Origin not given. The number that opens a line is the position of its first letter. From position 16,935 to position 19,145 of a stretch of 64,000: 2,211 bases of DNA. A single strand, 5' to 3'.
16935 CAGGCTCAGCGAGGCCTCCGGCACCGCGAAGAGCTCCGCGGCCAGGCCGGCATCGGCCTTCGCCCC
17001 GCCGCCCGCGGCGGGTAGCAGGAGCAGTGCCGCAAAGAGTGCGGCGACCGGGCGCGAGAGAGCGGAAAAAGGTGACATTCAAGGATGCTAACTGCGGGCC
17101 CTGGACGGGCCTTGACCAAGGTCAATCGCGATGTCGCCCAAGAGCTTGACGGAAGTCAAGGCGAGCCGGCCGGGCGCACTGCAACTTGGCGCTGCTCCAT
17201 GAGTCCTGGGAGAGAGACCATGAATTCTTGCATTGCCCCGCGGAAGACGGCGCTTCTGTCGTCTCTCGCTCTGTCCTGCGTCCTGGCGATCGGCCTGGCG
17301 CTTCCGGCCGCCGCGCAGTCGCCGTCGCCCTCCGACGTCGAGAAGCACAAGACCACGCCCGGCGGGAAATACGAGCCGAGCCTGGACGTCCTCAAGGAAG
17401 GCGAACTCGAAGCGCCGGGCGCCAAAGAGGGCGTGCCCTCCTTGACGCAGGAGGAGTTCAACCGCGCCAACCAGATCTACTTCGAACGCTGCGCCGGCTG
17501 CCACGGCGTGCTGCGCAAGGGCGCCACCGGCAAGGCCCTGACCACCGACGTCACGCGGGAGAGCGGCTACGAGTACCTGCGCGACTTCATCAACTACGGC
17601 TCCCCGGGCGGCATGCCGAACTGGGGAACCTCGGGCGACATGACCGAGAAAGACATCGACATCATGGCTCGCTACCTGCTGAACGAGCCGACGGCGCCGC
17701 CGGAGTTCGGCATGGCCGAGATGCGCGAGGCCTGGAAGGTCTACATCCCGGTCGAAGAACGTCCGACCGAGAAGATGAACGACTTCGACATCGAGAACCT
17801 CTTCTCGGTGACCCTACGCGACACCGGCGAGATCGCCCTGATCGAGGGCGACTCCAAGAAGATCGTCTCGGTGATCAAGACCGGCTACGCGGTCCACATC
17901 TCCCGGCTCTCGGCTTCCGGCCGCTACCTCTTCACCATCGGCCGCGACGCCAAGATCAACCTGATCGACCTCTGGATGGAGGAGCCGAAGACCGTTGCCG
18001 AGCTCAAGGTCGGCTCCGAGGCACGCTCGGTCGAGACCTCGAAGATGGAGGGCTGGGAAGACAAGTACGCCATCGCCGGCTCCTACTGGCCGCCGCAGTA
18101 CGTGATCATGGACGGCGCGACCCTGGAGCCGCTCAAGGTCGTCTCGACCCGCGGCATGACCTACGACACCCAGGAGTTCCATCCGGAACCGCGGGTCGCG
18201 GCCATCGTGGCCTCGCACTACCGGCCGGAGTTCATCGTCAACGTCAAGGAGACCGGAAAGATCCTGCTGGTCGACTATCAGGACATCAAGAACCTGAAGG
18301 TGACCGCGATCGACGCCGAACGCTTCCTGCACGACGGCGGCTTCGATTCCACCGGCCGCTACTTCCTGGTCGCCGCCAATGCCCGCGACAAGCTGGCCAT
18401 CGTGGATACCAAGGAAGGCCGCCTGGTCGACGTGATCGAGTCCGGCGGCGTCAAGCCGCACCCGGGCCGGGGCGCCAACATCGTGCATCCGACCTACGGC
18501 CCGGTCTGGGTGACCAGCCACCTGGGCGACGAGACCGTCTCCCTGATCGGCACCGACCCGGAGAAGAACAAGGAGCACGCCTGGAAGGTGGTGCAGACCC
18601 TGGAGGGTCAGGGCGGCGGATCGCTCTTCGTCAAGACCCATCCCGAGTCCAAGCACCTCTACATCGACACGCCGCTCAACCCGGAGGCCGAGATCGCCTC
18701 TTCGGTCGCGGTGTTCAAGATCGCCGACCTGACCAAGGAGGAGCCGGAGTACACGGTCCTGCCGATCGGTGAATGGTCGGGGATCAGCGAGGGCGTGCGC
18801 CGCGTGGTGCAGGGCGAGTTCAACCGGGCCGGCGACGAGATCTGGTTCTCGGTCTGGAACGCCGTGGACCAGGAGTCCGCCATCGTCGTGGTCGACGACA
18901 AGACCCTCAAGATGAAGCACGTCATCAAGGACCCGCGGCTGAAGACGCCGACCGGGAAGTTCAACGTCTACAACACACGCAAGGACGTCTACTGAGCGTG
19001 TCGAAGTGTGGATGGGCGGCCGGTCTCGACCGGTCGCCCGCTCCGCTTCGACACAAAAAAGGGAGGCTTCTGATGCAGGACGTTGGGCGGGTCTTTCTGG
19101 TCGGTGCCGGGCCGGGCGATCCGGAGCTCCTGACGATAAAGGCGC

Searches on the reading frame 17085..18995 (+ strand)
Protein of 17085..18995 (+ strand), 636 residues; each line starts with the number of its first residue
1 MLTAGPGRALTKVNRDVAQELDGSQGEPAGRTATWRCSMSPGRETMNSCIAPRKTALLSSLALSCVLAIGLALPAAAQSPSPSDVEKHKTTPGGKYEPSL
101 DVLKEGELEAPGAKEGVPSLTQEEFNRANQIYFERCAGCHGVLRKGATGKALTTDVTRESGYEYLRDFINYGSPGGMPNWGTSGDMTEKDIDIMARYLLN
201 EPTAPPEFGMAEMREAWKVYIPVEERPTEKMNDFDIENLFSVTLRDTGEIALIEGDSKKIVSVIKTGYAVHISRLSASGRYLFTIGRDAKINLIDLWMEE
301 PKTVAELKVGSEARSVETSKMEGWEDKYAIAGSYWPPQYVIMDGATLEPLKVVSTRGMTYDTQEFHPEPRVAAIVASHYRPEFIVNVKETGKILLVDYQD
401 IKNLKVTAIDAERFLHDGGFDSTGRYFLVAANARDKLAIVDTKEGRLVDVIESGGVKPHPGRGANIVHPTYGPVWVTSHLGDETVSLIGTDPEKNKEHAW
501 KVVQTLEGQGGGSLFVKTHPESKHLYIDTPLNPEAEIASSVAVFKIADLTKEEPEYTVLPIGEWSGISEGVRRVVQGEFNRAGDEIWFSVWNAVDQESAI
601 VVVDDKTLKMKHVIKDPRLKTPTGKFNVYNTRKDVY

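Call 66: search_protein_families(library=pfam, proteins=[window:17085-18995:+], max_evalue=0.00001)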
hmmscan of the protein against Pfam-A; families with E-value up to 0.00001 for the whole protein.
window:17085-18995:+ (636 aa): 2 families
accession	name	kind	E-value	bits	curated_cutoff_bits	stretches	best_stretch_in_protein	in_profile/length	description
PF02239.22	Cytochrom_D1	-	9.8e-150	498.6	25.5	1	235-631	2-368/368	Cytochrome D1 heme domain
PF13442.11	Cytochrome_CBB3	-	1.4e-12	48.2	27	1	126-198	4-68/68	Cytochrome C oxidase, cbb3-type, subunit III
